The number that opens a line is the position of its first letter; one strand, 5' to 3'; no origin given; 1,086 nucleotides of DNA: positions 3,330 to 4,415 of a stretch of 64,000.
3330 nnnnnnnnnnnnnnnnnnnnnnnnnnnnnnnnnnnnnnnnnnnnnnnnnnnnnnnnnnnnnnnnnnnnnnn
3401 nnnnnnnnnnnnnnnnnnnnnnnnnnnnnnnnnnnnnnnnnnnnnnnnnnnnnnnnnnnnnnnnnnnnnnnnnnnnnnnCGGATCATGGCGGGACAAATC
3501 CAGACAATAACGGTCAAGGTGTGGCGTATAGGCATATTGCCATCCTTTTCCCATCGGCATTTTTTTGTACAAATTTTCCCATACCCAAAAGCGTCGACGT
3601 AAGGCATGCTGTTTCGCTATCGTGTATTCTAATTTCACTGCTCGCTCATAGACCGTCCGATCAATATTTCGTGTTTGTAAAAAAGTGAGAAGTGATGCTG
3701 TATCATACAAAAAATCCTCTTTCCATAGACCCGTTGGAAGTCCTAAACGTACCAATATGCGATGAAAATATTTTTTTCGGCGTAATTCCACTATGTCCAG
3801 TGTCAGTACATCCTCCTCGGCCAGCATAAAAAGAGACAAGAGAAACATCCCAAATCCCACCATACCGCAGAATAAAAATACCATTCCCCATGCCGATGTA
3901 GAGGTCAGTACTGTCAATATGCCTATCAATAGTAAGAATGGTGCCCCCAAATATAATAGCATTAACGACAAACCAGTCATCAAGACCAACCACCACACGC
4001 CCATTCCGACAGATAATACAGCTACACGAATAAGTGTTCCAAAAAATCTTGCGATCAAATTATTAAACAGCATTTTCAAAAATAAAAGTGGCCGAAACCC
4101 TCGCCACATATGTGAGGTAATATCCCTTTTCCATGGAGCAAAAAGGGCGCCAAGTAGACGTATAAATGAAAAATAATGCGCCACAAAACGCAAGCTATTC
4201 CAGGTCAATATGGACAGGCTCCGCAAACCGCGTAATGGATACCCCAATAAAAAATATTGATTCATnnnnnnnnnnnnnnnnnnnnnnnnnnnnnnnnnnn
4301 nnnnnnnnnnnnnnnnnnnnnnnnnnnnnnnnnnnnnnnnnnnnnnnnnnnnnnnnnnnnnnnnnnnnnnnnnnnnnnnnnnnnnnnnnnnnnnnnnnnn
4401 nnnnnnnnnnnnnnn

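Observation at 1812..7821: Membrane-anchored double-AAA+ Clp-like unfoldase divergent from a GT-C-like membrane protein operon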

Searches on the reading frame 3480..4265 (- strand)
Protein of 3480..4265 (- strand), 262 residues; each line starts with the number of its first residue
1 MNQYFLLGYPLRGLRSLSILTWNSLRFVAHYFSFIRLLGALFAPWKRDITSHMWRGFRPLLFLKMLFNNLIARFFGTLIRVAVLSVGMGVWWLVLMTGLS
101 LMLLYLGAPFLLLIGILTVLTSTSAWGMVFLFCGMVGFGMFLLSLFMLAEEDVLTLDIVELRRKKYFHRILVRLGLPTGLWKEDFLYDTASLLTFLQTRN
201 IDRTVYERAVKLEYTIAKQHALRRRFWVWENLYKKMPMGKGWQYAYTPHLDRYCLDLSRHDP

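Call 45: predict_structure(alignment_id=A3)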
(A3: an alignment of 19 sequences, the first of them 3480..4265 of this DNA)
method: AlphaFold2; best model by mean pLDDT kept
length: 262 residues; sequences in the alignment: 19
mean_pLDDT: 81.6   pTM: 0.69
mean pLDDT of the five models: 81.6, 80.8, 80.0, 78.9, 75.5
residues with pLDDT >= 90: 100; 70-90: 113; 50-70: 30; < 50: 19
segments of 3 or more residues with pLDDT < 50: 246-262
pLDDT, mean of each block of 10 residues (from residue 1): 62 88 95 89 70 69 84 89 95 96 92 93 89 92 75 78 89 83 71 89 92 91 84 85 53 42 42
secondary structure, 60 per line:
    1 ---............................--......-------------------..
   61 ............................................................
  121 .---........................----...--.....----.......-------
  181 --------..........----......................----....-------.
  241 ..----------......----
elements in order: H4-31 H34-39 H59-121 H125-148 H158-162 H167-173 H189-198 H203-224 H229-232 H253-258

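Call 49: fold_search(model_id=the predicted structure, library=pdb)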
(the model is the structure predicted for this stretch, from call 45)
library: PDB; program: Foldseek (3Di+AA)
matches with E <= 10: 73; with E <= 0.001: 0
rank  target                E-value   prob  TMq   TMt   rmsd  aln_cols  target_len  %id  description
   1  7mij_A                5.7e-01  0.11  0.16  0.08  27.4       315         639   14  Mouse TRPV3 in MSP2N2 nanodiscs, closed state at 4 degrees Celsius (released 2021-07-21)
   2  6bbj_A                6.2e-01  0.10  0.14  0.08  28.9       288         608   14  Xenopus Tropicalis TRPV4 (released 2018-02-28)
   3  7l2p_B                1.3e+00  0.08  0.17  0.10  27.4       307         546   11  cryo-EM structure of unliganded minimal TRPV1 (released 2021-09-22)
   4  7l2v_A                1.4e+00  0.08  0.16  0.09  27.3       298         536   12  cryo-EM structure of RTX-bound minimal TRPV1 with NMDG at state b (released 2021-09-22)
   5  7l2s_C                1.4e+00  0.08  0.17  0.08  27.7       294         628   11  cryo-EM structure of DkTx-bound minimal TRPV1 at the pre-bound state (released 2021-09-22)
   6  7mza_A                1.5e+00  0.09  0.16  0.09  25.4       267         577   11  Cryo-EM structure of minimal TRPV1 with 2 bound RTX in adjacent pockets (released 2021-09-22)
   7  8u43_A                1.5e+00  0.09  0.17  0.09  26.4       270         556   11  TRPV1 in nanodisc bound with PIP2-Br4 (released 2024-05-08)
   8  7l2p_C                1.7e+00  0.08  0.17  0.10  24.8       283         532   11  cryo-EM structure of unliganded minimal TRPV1 (released 2021-09-22)
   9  7mik_A                1.7e+00  0.06  0.14  0.07  27.5       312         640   12  Mouse TRPV3 in MSP2N2 nanodiscs, closed state at 42 degrees Celsius (released 2021-07-21)
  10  8u2z_A                1.8e+00  0.08  0.15  0.09  25.5       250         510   11  TRPV1 in nanodisc bound with diC8-PIP2 in the dilated state (released 2024-05-08)
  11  7mz9_A                1.9e+00  0.08  0.16  0.09  25.0       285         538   12  Cryo-EM structure of minimal TRPV1 with 1 partially bound RTX (released 2021-09-22)
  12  7ugg_A                1.9e+00  0.04  0.14  0.07  25.9       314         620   12  Cryo-EM structure of TRPV3 in complex with the anesthetic dyclonine (released 2022-06-08)
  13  8gi8                  2.0e+00  0.08  0.17  0.19  24.1       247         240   16  Kalium channelrhodopsin 1 from Hyphochytrium catenoides (HcKCR1) embedded in peptidisc (released 2023-07-26)
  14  7mz7_A                2.0e+00  0.08  0.16  0.09  25.4       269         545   11  Cryo-EM structure of minimal TRPV1 with 4 partially bound RTX (released 2021-09-22)
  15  7l2u_A                2.0e+00  0.07  0.16  0.09  26.0       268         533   12  cryo-EM structure of DkTx-bound minimal TRPV1 in open state (released 2021-09-22)
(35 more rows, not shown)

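Call 50: search_protein_representatives(alignment_id=A3)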
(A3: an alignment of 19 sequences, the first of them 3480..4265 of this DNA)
Query: 19 sequences, 262 profile positions. Proteins with E-value up to 0.001 (for the whole library): 1885; up to 1e-10: 1203; up to 1e-30: 125. The best 150 are listed.
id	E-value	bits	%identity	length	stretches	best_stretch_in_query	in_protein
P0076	3.5e-82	292.4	-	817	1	2-261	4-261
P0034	5.5e-81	288.5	-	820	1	1-262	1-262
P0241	1.9e-78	280.2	-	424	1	3-261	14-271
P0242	2.8e-71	256.6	-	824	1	3-262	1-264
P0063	1.5e-70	254.3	-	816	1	1-262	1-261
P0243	1.7e-70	254.1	-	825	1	3-261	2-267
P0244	2.2e-70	253.7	-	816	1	3-261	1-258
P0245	7.7e-69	248.7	-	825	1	2-262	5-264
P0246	4.5e-68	246.1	-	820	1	2-261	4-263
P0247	2.5e-67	243.7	-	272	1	2-261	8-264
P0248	5.4e-67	242.6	-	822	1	1-259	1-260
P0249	2.5e-66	240.4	-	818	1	3-259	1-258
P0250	1.7e-65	237.7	-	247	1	3-240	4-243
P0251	1.1e-63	231.7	-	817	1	2-257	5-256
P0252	1.7e-62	227.8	-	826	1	3-256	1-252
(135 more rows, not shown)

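Call 54: find_related_loci(query=A4, collection=genome_contigs, flank=10000)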
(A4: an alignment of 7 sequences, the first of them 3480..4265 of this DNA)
Query A4 (262 aa) in genome_contigs; peptide patterns used: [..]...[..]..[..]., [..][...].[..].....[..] (x = any residue, [..] = any of these).
118 stretches matched a pattern; 92 encode a relative of the query (tblastn E <= 1e-3); the best 80 are kept; 78 distinct loci.
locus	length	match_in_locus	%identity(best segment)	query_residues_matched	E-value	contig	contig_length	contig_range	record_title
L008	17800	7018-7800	49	1-262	1e-78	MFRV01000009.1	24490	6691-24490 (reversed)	MAG: Candidatus Moranbacteria bacterium RIFCSPHIGHO2_01_FULL_54_31 rifcsphigho2_01_scaffold_15964, whole genome shotgun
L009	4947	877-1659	48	1-262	5e-76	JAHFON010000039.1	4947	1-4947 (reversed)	MAG: Candidatus Moraniibacteriota bacterium isolate nzgw504 NODE_24204_length_4948_cov_4.165734, whole genome shotgun se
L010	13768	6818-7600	47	1-262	3e-74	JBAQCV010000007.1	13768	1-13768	MAG: Candidatus Moraniibacteriota bacterium isolate MFD12004_ilm_asm_bin18 k127_136856, whole genome shotgun sequence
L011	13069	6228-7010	46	1-262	7e-73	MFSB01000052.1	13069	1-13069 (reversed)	MAG: Candidatus Moranbacteria bacterium RIFCSPLOWO2_12_FULL_48_12 rifcsplowo2_12_scaffold_9397, whole genome shotgun seq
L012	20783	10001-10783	48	1-262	7e-72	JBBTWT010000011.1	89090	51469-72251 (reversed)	MAG: Patescibacteria group bacterium isolate H32-bin019_1 H32_bin019_1_000000000011, whole genome shotgun sequence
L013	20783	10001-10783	45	1-262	5e-72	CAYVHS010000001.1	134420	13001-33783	MAG TPA_asm: uncultured Bdellovibrionales bacterium isolate SRP278252_co2_49 genome assembly, contig: NODE_157_length_13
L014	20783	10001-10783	44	1-262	8e-66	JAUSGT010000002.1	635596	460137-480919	MAG: Candidatus Moraniibacteriota bacterium isolate E14_metabat.bin.14 E14_k141_1001272, whole genome shotgun sequence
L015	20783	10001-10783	42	1-262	2e-61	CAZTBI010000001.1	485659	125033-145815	MAG TPA_asm: uncultured Bdellovibrionales bacterium isolate SRP342105_co1_260 genome assembly, contig: NODE_7_length_485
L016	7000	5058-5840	41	1-262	1e-60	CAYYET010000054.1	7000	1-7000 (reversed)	MAG TPA_asm: uncultured Bdellovibrionales bacterium isolate SRP135725_co1_601 genome assembly, contig: NODE_16047_length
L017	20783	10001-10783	41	1-262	2e-59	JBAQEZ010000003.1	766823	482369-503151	MAG: Candidatus Moraniibacteriota bacterium isolate MFD12003_ilm_asm_bin65 k127_11199, whole genome shotgun sequence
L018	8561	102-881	38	1-261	3e-58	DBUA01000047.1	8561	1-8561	MAG TPA_asm: Candidatus Moranbacteria bacterium UBA1302 UBA1302_contig_54055, whole genome shotgun sequence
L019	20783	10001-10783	38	1-262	6e-54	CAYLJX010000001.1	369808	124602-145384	MAG TPA_asm: uncultured Bdellovibrionales bacterium isolate SRP342105_co1_463 genome assembly, contig: NODE_13_length_36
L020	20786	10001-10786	37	1-262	1e-52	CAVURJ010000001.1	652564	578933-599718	MAG: Candidatus Moranbacteria bacterium isolate MFD09730.bin.1.17 genome assembly, contig: contig_20098, whole genome sh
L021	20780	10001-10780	38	1-261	2e-52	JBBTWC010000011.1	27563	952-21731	MAG: Patescibacteria group bacterium isolate H43-bin047_1 H43_bin047_1_000000000011, whole genome shotgun sequence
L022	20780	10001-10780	39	1-261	7e-50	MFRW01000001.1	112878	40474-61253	MAG: Candidatus Moranbacteria bacterium RIFCSPHIGHO2_01_FULL_55_24 rifcsphigho2_01_scaffold_241, whole genome shotgun se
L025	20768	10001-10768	35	5-261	1e-41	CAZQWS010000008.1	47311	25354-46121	MAG TPA_asm: uncultured Bdellovibrionales bacterium isolate binchicken_co105_454 genome assembly, contig: NODE_856_lengt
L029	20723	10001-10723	34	20-261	5e-39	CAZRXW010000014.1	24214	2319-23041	MAG TPA_asm: uncultured Bdellovibrionales bacterium isolate SRP342105_co1_42 genome assembly, contig: NODE_2752_length_2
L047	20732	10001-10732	33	23-261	3e-33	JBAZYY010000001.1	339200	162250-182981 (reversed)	MAG: Parcubacteria group bacterium isolate SO_2017_GW1_93 NODE_234_length_339200_cov_4.710741_OW334_2017, whole genome s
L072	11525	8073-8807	26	27-259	9e-10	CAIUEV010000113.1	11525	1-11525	uncultured bacterium isolate LaPlata-15m-a_bin-654 genome assembly, contig: bin-654:113/148, whole genome shotgun sequen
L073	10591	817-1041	30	12-88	3e-9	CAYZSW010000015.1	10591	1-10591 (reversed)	MAG TPA_asm: uncultured Candidatus Saccharibacteria bacterium isolate SRP241326_co2_22 genome assembly, contig: NODE_800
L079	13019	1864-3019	36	23-258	2e-7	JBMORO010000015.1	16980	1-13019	MAG: Patescibacteria group bacterium isolate Betzabe_MAG182 MAG182_15, whole genome shotgun sequence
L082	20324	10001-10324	33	24-128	1e-6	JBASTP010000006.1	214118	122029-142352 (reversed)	MAG: Patescibacteria group bacterium isolate MFD03232_ilm_asm_bin101 k127_194676, whole genome shotgun sequence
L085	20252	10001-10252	31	25-110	7e-6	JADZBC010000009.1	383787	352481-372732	MAG: bacterium isolate SJ655 c_000001012947, whole genome shotgun sequence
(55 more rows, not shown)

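Call 60: search_protein_families(library=pfam, proteins=[L079:2171-4708:+, L073:1159-3714:+, L085:10285-12714:+, L082:9938-12604:+, L072:7974-10490:+, L079:1792-2169:+, L073:766-1155:+, L079:5042-5482:+, L079:5487-6362:+], max_evalue=0.001)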
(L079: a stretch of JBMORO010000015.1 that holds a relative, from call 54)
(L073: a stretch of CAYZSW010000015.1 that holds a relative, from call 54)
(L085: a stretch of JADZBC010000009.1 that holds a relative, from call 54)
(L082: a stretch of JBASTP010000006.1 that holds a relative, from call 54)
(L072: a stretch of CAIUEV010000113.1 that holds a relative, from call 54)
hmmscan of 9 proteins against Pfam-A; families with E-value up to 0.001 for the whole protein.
L079:2171-4708:+ (845 aa): 18 families
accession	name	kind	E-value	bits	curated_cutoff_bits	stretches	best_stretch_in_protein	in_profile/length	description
PF07724.20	AAA_2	-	1.2e-42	146.2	27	1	588-750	1-165/166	AAA domain (Cdc48 subfamily)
PF10431.15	ClpB_D2-small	-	3e-22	78.9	21.9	1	757-837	1-80/81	C-terminal, D2-small domain, of ClpB protein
PF00004.35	AAA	-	5e-18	66.3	21.2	2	317-430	1-110/131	ATPase family associated with various cellular activities (AAA)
PF07728.20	AAA_5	-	8.5e-13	48.9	22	1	593-708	2-123/139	AAA domain (dynein-related subfamily)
PF17871.7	AAA_lid_9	-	8.9e-11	42.1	22.8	1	457-519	2-64/104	AAA lid domain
PF13401.12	AAA_22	-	1.6e-09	38.6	27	1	312-400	3-97/130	AAA domain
PF13173.12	AAA_14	-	2.3e-07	31.3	27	0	316-397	4-74/129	AAA domain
PF00158.32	Sigma54_activat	-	2.5e-06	27.7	20.2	0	578-709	10-144/168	Sigma-54 interaction domain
PF13191.12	AAA_16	-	8e-06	26.9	32.6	0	301-341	8-51/167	AAA ATPase domain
PF04851.21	ResIII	-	2.1e-05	24.9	22.5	0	565-617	8-50/164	Type III restriction enzyme, res subunit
PF05673.19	DUF815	-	2.7e-05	23.9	23.8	0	280-340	19-79/249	Protein of unknown function (DUF815)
PF20720.3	nSTAND3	-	4.2e-05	23.7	27.2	0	314-349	17-53/155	Novel STAND NTPase 3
PF00005.33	ABC_tran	-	0.00019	22.5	25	0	595-662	16-80/137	ABC transporter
PF12775.13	AAA_7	-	0.00019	21.4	25.8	0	592-639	35-82/181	P-loop containing dynein motor region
PF20030.5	bpMoxR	-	0.00027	20.5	27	0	593-707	34-145/205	MoxR domain in the MoxR-vWA-beta-propeller ternary systems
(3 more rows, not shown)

L073:1159-3714:+ (851 aa): 20 families
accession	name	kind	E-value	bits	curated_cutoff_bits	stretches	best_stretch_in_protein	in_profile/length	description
PF07724.20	AAA_2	-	3.4e-51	174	27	1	594-758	1-165/166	AAA domain (Cdc48 subfamily)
PF10431.15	ClpB_D2-small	-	1.5e-23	83.1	21.9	1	765-844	1-80/81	C-terminal, D2-small domain, of ClpB protein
PF00004.35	AAA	-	4.8e-18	66.3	21.2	2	600-723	2-116/131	ATPase family associated with various cellular activities (AAA)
PF07728.20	AAA_5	-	3.8e-13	50.1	22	1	599-716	2-123/139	AAA domain (dynein-related subfamily)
PF00158.32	Sigma54_activat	-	1.3e-08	35.1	20.2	1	597-720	23-147/168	Sigma-54 interaction domain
PF13401.12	AAA_22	-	1.9e-08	35.1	27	1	598-691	7-109/130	AAA domain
PF13191.12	AAA_16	-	9.7e-08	33.1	32.6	0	309-350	11-62/167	AAA ATPase domain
PF05673.19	DUF815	-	2.1e-07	30.8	23.8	0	294-347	28-81/249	Protein of unknown function (DUF815)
PF17871.7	AAA_lid_9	-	2.3e-07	31.1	22.8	1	464-557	4-97/104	AAA lid domain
PF12775.13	AAA_7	-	1.2e-06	28.7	25.8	0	598-655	35-92/181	P-loop containing dynein motor region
PF20720.3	nSTAND3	-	1.6e-05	25.1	27.2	0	318-346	16-44/155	Novel STAND NTPase 3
PF00005.33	ABC_tran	-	1.9e-05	25.7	25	0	601-681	16-80/137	ABC transporter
PF01078.27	Mg_chelatase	-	2.5e-05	24.2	20.3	0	598-641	24-63/207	Magnesium chelatase, subunit ChlI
PF03193.22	RsgA_GTPase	-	3.6e-05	24.1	30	0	305-342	95-129/174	RsgA GTPase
PF01695.23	IstB_IS21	-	4.6e-05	23.5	24.1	0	319-359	92-133/238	IstB-like ATP binding protein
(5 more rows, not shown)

L085:10285-12714:+ (809 aa): 13 families
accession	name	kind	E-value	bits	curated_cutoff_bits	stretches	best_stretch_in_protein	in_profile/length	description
PF07724.20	AAA_2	-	4e-46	157.5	27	1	542-706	1-166/166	AAA domain (Cdc48 subfamily)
PF10431.15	ClpB_D2-small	-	2.7e-23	82.2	21.9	1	712-790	1-79/81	C-terminal, D2-small domain, of ClpB protein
PF00004.35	AAA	-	1.1e-15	58.6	21.2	2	548-672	2-118/131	ATPase family associated with various cellular activities (AAA)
PF07728.20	AAA_5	-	1.4e-14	54.7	22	1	547-664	2-124/139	AAA domain (dynein-related subfamily)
PF13401.12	AAA_22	-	6.1e-13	49.6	27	1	546-638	7-109/130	AAA domain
PF13173.12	AAA_14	-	2.3e-08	34.6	27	0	548-640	6-88/129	AAA domain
PF12775.13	AAA_7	-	4e-06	26.9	25.8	0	546-628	35-115/181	P-loop containing dynein motor region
PF17871.7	AAA_lid_9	-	1.2e-05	25.6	22.8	1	415-468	3-56/104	AAA lid domain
PF13191.12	AAA_16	-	1.3e-05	26.2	32.6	0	256-299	5-51/167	AAA ATPase domain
PF13481.12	AAA_25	-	5.6e-05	23.3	27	0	548-573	37-62/195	AAA domain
PF13479.12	AAA_24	-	9.2e-05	22.8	27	0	548-636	6-87/195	AAA domain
PF05673.19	DUF815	-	0.00013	21.7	23.8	0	253-319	34-92/249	Protein of unknown function (DUF815)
PF20720.3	nSTAND3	-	0.00026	21.2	27.2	0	548-579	21-52/155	Novel STAND NTPase 3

L082:9938-12604:+ (888 aa): 14 families
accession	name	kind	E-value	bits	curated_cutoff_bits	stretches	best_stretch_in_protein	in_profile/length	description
PF07724.20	AAA_2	-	6.2e-45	153.6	27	1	634-796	1-165/166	AAA domain (Cdc48 subfamily)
PF10431.15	ClpB_D2-small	-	9e-21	74.1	21.9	1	803-882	1-80/81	C-terminal, D2-small domain, of ClpB protein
PF00004.35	AAA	-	1.2e-18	68.3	21.2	2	640-764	2-119/131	ATPase family associated with various cellular activities (AAA)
PF07728.20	AAA_5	-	1.3e-16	61.3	22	1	639-756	2-125/139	AAA domain (dynein-related subfamily)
PF17871.7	AAA_lid_9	-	8.9e-14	51.7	22.8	1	501-568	1-68/104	AAA lid domain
PF13191.12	AAA_16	-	1.6e-08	35.7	32.6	0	342-387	5-59/167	AAA ATPase domain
PF13401.12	AAA_22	-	8.7e-08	33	27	0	640-729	9-109/130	AAA domain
PF20030.5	bpMoxR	-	9.6e-07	28.5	27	0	640-754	35-146/205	MoxR domain in the MoxR-vWA-beta-propeller ternary systems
PF20720.3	nSTAND3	-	1.1e-06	28.9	27.2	0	640-670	21-51/155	Novel STAND NTPase 3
PF00158.32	Sigma54_activat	-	6.7e-05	23.1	20.2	0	638-759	24-149/168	Sigma-54 interaction domain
PF13173.12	AAA_14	-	0.00011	22.6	27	0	640-718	6-76/129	AAA domain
PF05673.19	DUF815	-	0.00012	21.7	23.8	0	347-405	42-93/249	Protein of unknown function (DUF815)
PF12775.13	AAA_7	-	0.00018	21.5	25.8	0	639-678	36-75/181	P-loop containing dynein motor region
PF01078.27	Mg_chelatase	-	0.0004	20.3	20.3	0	354-379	18-43/207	Magnesium chelatase, subunit ChlI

L072:7974-10490:+ (838 aa): 7 families
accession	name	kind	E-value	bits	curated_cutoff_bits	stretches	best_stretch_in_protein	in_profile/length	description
PF07724.20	AAA_2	-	8.3e-36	124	27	1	583-744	1-164/166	AAA domain (Cdc48 subfamily)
PF10431.15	ClpB_D2-small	-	4.4e-20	71.9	21.9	1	757-830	6-79/81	C-terminal, D2-small domain, of ClpB protein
PF00004.35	AAA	-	7e-15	56.1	21.2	1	589-712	2-119/131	ATPase family associated with various cellular activities (AAA)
PF07728.20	AAA_5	-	9.4e-08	32.6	22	1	588-704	2-124/139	AAA domain (dynein-related subfamily)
PF00158.32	Sigma54_activat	-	3.3e-06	27.3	20.2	1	589-708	26-149/168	Sigma-54 interaction domain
PF20720.3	nSTAND3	-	3.9e-05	23.8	27.2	0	394-432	25-63/155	Novel STAND NTPase 3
PF20030.5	bpMoxR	-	0.00084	18.9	27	0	588-703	34-146/205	MoxR domain in the MoxR-vWA-beta-propeller ternary systems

L079:1792-2169:+ (125 aa): 0 families

L073:766-1155:+ (129 aa): 0 families

L079:5042-5482:+ (146 aa): 1 family
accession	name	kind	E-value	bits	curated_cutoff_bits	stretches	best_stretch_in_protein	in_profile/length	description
PF02381.23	MraZ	-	3.1e-37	126.8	23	2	4-72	1-70/72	MraZ protein, putative antitoxin-like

L079:5487-6362:+ (291 aa): 1 family
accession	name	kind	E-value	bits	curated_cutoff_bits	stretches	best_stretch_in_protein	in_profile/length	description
PF01795.25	Methyltransf_5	-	1.2e-91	307.9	27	1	2-290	4-308/309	MraW methylase family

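Call 68: search_protein_families(library=pfam, proteins=[L025:12995-14476:+, L025:12510-12965:+, L025:14406-15311:+, L029:12960-14462:+, L072:2580-4934:-, L047:12473-13579:+], max_evalue=0.01)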
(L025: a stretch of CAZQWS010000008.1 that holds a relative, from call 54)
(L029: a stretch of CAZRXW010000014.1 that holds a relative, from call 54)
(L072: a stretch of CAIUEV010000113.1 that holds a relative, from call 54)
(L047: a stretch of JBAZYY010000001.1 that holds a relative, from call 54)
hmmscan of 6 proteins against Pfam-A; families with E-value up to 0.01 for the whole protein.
L025:12995-14476:+ (493 aa): 2 families
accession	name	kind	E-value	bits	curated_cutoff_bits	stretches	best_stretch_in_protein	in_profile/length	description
PF03772.21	Competence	-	6.8e-48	163.8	23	1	215-480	1-267/270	Competence protein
PF13567.11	DUF4131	-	5.9e-10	39.5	31.6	1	36-167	8-154/165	Domain of unknown function (DUF4131)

L025:12510-12965:+ (151 aa): 2 families
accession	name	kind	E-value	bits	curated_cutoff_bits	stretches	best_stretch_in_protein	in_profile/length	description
PF22811.2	Zn_ribbon_NrdR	-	1e-18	67.4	27.2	1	1-42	1-42/42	Transcriptional repressor NrdR-like, N-terminal domain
PF03477.21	ATP-cone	-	3.4e-17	63.2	25.8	1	50-135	2-85/88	ATP cone domain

L025:14406-15311:+ (301 aa): 4 families
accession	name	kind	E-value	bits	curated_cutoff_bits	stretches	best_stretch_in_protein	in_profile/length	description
PF00753.33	Lactamase_B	-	9.2e-16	58.8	22.7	1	59-255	3-195/196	Metallo-beta-lactamase superfamily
PF25281.1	MBL_MAP1B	-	9.7e-06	25.2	37.6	1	57-138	26-103/279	MAP1B MBL-like domain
PF12706.13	Lactamase_B_2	-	5.8e-05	23.2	27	1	74-210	3-143/200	Beta-lactamase superfamily domain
PF16661.11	Lactamase_B_6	-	0.0021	17.9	27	1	69-123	4-59/193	Metallo-beta-lactamase superfamily domain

L029:12960-14462:+ (500 aa): 2 families
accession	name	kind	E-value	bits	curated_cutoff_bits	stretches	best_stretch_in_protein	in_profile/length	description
PF03772.21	Competence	-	1.2e-41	143.4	23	1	217-482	1-267/270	Competence protein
PF13567.11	DUF4131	-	2.3e-07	31.1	31.6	1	38-169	10-154/165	Domain of unknown function (DUF4131)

L072:2580-4934:- (784 aa): 5 families
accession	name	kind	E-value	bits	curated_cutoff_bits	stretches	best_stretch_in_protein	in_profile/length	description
PF03772.21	Competence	-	8.3e-42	143.8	23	1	181-453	1-266/270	Competence protein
PF00753.33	Lactamase_B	-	1.2e-10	42.1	22.7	1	539-748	2-195/196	Metallo-beta-lactamase superfamily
PF13567.11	DUF4131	-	1.9e-09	37.9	31.6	1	6-128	27-155/165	Domain of unknown function (DUF4131)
PF12706.13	Lactamase_B_2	-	0.00023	21.3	27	1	557-622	3-77/200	Beta-lactamase superfamily domain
PF25281.1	MBL_MAP1B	-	0.0015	18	37.6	1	541-605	29-88/279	MAP1B MBL-like domain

L047:12473-13579:+ (368 aa): 1 family
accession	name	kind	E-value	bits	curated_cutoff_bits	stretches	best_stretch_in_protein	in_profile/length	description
PF00962.28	A_deaminase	-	8.4e-54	183.3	27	2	219-367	171-315/330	Adenosine deaminase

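Call 88: search_protein_families(library=padloc, proteins=[L079:1792-2169:+], max_evalue=0.001)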
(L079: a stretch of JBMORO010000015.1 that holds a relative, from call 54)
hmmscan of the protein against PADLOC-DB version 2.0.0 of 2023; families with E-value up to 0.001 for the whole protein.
L079:1792-2169:+ (125 aa): 0 families
